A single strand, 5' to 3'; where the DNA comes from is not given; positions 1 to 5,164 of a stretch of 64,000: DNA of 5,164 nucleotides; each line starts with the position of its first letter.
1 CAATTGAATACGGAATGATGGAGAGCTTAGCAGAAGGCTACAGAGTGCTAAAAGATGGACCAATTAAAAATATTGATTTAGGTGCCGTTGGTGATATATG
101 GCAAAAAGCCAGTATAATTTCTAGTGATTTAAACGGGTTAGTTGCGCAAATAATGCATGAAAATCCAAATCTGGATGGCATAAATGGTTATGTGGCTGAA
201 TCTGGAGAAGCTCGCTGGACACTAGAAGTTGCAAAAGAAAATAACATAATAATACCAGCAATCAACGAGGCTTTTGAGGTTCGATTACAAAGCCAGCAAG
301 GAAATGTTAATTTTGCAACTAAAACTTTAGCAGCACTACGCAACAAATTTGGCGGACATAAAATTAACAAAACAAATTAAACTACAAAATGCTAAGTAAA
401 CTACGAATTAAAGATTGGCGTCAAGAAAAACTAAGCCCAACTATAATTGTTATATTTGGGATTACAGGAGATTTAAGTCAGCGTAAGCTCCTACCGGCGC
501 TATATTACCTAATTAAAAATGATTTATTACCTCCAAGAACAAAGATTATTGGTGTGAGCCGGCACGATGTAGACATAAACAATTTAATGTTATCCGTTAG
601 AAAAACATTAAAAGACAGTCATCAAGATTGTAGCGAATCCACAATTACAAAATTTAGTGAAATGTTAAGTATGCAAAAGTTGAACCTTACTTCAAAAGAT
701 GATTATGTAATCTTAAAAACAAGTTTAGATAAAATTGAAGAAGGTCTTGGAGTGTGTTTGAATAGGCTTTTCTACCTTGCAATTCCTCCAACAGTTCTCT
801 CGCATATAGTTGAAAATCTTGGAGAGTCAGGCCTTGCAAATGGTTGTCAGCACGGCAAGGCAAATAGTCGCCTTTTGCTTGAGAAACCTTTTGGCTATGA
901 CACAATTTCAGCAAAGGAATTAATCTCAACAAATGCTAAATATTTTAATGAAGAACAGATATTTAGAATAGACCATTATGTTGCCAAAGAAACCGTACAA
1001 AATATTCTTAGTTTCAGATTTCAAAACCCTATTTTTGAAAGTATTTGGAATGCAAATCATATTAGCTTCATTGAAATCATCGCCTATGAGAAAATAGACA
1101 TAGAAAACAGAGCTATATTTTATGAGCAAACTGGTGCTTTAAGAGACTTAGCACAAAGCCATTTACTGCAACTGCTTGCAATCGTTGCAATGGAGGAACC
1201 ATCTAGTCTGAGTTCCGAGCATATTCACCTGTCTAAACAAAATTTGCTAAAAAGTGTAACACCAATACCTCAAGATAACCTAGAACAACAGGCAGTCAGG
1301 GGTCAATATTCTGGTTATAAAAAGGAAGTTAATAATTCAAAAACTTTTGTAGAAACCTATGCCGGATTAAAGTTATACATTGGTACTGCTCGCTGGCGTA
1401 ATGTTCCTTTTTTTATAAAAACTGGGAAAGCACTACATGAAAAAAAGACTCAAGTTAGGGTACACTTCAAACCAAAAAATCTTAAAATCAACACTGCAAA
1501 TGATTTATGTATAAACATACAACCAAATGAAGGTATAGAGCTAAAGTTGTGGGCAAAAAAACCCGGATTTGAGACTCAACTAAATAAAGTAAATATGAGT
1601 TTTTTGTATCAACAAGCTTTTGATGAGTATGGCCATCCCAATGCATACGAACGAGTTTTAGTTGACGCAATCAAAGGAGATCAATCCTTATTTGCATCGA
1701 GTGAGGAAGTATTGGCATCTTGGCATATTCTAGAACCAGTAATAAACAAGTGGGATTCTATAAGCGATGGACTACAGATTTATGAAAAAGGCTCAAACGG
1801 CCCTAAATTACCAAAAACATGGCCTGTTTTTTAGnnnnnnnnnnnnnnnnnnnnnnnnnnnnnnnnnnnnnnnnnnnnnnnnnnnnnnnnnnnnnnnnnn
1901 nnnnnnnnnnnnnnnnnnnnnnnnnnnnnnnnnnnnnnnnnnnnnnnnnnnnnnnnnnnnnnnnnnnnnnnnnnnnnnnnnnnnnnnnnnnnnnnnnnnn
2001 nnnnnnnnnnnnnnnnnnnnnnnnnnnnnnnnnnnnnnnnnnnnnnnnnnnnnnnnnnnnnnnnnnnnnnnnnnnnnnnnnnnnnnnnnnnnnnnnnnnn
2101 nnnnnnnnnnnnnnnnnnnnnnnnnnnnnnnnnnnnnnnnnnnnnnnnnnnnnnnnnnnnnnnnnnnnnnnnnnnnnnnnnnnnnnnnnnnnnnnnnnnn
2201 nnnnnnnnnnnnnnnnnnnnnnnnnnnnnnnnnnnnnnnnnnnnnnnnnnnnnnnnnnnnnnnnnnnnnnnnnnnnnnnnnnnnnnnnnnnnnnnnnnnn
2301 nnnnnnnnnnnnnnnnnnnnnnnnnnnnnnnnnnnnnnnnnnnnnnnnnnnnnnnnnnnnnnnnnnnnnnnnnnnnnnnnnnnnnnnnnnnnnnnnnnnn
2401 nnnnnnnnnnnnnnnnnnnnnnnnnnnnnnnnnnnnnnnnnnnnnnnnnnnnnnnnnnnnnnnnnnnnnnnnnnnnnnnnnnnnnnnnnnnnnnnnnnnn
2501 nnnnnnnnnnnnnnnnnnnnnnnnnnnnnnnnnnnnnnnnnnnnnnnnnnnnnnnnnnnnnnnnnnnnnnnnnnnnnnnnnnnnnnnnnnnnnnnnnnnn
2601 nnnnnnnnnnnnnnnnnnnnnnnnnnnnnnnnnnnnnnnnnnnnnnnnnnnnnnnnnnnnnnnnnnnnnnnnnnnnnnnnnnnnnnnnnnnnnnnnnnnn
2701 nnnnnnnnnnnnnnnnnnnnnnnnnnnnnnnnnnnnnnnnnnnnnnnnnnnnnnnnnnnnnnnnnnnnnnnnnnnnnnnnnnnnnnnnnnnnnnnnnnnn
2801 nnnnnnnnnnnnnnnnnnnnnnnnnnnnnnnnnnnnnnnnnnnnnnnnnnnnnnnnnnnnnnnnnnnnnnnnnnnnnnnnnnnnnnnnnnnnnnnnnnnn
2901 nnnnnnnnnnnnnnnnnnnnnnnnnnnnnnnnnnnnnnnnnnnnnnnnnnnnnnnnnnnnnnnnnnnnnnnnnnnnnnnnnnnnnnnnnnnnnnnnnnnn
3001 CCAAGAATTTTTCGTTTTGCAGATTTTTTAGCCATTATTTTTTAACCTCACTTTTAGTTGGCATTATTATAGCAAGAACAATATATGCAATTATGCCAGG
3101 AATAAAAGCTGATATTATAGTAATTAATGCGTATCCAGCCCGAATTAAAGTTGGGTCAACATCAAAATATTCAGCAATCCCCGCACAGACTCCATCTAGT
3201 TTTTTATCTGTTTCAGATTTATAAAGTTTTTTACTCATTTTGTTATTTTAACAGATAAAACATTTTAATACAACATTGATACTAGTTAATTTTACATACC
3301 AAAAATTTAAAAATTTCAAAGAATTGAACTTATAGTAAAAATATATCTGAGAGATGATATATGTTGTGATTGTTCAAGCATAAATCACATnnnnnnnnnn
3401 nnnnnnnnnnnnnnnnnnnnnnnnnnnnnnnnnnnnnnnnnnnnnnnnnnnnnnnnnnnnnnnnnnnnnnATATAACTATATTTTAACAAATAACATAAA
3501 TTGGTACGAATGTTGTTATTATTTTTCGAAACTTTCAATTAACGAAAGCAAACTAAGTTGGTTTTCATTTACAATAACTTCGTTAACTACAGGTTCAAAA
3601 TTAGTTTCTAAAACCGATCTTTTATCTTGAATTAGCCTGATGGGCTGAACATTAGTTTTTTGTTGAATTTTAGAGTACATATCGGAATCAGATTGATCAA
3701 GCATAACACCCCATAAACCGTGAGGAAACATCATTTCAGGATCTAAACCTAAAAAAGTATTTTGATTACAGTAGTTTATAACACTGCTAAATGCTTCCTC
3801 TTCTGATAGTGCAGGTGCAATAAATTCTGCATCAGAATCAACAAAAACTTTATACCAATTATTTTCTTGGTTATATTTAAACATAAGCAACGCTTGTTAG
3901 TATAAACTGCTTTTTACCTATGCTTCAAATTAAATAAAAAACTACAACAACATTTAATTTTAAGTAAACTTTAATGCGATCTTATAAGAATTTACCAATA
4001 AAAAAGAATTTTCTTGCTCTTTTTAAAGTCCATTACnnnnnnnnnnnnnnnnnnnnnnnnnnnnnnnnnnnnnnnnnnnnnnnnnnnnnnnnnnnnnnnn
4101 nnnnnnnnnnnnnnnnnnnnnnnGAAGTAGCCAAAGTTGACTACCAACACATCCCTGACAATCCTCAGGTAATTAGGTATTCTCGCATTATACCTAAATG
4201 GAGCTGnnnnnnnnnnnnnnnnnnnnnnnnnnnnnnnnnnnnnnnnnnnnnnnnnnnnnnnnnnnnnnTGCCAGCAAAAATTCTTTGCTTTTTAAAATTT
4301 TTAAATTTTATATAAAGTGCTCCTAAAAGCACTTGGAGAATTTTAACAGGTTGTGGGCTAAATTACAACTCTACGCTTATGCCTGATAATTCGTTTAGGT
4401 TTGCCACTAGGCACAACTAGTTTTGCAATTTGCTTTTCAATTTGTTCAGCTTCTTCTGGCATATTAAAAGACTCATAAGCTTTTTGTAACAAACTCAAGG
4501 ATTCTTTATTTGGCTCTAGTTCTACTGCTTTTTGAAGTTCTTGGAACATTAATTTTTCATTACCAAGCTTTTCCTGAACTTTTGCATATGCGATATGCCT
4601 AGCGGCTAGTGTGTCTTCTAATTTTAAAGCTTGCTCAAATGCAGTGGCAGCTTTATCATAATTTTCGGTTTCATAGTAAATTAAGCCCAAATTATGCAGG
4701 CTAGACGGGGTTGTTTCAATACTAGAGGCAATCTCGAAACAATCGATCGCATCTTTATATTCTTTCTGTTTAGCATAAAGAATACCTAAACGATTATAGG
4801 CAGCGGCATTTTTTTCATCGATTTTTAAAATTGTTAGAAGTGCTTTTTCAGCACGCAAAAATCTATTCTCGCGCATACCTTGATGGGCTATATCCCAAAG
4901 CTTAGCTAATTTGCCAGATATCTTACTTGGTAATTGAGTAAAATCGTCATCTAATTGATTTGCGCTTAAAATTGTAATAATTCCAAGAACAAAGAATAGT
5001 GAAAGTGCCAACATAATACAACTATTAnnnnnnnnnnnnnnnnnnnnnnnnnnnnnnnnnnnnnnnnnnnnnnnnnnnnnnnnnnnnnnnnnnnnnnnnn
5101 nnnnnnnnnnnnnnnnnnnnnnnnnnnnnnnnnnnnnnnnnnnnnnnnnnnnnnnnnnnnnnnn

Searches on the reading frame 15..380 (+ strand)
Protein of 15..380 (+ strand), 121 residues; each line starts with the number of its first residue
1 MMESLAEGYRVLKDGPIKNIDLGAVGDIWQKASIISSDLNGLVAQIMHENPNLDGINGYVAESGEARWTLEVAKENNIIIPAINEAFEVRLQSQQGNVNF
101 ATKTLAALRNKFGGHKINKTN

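Call 11: search_protein_families(library=pfam, proteins=[window:15-380:+], max_evalue=0.00001)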
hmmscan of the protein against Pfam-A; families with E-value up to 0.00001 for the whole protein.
window:15-380:+ (121 aa): 1 family
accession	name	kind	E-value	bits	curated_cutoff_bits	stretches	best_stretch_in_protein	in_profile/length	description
PF00393.24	6PGD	-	9.2e-06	25.7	27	0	1-104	15-124/290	6-phosphogluconate dehydrogenase, C-terminal domain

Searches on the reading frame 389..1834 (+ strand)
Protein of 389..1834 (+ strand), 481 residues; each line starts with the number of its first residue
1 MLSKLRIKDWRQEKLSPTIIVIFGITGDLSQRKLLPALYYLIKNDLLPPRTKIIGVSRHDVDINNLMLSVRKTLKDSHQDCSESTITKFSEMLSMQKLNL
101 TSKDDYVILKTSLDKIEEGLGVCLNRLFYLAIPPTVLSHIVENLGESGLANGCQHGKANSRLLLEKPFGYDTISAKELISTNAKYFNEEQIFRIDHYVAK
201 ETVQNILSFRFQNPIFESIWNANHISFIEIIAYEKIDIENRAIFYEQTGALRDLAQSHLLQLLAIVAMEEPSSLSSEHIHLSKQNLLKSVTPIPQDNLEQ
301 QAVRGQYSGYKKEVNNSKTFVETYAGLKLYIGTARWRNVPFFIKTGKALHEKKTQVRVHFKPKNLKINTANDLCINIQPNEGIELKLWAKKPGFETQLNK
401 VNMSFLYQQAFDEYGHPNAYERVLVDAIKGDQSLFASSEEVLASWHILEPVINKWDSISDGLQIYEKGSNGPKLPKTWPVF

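Call 11: search_protein_families(library=pfam, proteins=[window:389-1834:+], max_evalue=0.00001)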
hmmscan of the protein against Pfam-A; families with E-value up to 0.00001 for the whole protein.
window:389-1834:+ (481 aa): 2 families
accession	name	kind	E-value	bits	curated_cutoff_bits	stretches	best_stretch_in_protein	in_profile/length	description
PF02781.21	G6PD_C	-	2.1e-88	296.7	27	1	208-473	2-282/296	Glucose-6-phosphate dehydrogenase, C-terminal domain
PF00479.28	G6PD_N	-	2.9e-52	178.4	22.1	1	21-205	1-183/183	Glucose-6-phosphate dehydrogenase, NAD binding domain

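Call 37: find_encoding_contigs(protein=window:389-1834:+, flank=10000, max_places=3)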
Protein window:389-1834:+ (481 aa): 12 contigs read that carry it; 3 places shown.
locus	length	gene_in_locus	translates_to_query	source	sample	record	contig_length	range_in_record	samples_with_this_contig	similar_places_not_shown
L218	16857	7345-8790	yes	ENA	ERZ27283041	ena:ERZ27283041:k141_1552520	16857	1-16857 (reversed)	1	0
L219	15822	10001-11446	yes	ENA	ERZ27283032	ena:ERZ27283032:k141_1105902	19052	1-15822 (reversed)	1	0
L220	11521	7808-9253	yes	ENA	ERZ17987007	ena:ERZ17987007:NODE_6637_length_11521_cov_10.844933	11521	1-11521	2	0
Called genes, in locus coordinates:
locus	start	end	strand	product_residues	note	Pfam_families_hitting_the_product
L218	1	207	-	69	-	?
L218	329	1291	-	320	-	-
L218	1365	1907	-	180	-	PF02357:NusG, PF00467:KOW (faint)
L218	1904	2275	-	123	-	PF00584:SecE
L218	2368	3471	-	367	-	PF13426:PAS_9 (faint), PF00512:HisKA, PF02518:HATPase_c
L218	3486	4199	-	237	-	PF01863:YgjP-like, PF08325:WLM (weak)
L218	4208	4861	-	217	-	PF06414:Zeta_toxin (weak), PF01583:APS_kinase (faint), PF08433:KTI12, PF13238:AAA_18 (weak), PF13671:AAA_33, PF13207:AAA_17 (weak)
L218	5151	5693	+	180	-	-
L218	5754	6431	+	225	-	PF01182:Glucosamine_iso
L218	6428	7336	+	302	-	PF03446:NAD_binding_2, PF03807:F420_oxidored (weak), PF00393:6PGD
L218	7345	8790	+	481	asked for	PF00479:G6PD_N, PF02781:G6PD_C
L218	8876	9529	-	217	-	PF01476:LysM, PF06737:Transglycosylas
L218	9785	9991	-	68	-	PF00471:Ribosomal_L33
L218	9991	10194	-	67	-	PF04024:PspC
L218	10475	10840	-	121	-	-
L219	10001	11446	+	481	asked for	PF00479:G6PD_N, PF02781:G6PD_C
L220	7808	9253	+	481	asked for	PF00479:G6PD_N, PF02781:G6PD_C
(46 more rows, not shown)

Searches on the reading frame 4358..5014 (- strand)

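Call 11: search_protein_families(library=pfam, proteins=[window:4358-5014:-], max_evalue=0.00001)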
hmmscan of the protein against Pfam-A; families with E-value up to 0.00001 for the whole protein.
window:4358-5014:- (218 aa): 15 families
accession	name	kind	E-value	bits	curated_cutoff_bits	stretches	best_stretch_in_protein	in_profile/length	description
PF07719.23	TPR_2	-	1.8e-16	59.3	27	1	105-134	3-32/34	Tetratricopeptide repeat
PF00515.34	TPR_1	-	9.3e-16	57.3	27.8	2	70-94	1-25/34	Tetratricopeptide repeat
PF13181.12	TPR_8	-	2e-13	49.7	25.7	1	104-133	2-31/34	Tetratricopeptide repeat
PF13424.12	TPR_12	-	2.3e-12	47.4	30.1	1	103-166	3-67/77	Tetratricopeptide repeat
PF13176.12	TPR_7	-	2.1e-11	43.4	27.9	0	105-133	1-29/36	Tetratricopeptide repeat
PF13374.12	TPR_10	-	4.5e-10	39.6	27.5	0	104-136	3-36/42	Tetratricopeptide repeat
PF13414.12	TPR_11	-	9.9e-10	38.4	26.8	0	110-151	1-42/42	TPR repeat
PF13432.12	TPR_16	-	1.2e-09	38.9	32.7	0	48-94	9-55/65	Tetratricopeptide repeat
PF14559.12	TPR_19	-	3.2e-08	34.2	25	0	48-94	3-49/68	Tetratricopeptide repeat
PF13431.12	TPR_17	-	7.1e-08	32.6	24.4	0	59-90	2-33/34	Tetratricopeptide repeat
PF23914.1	TPR_CcmH_CycH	-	7.8e-08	32.7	42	0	109-154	56-101/158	Cytochrome c-type biogenesis protein H TPR domain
PF13428.12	TPR_14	-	3.9e-07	30.6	23.5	0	106-145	4-43/44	Tetratricopeptide repeat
PF13371.12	TPR_9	-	1.3e-06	28.8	35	0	103-140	29-66/73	Tetratricopeptide repeat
PF12895.13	ANAPC3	-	4.6e-06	27.2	27.2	1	83-152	2-71/82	Anaphase-promoting complex, cyclosome, subunit 3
PF13174.12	TPR_6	-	7.1e-06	26.8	26.3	0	106-131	3-28/33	Tetratricopeptide repeat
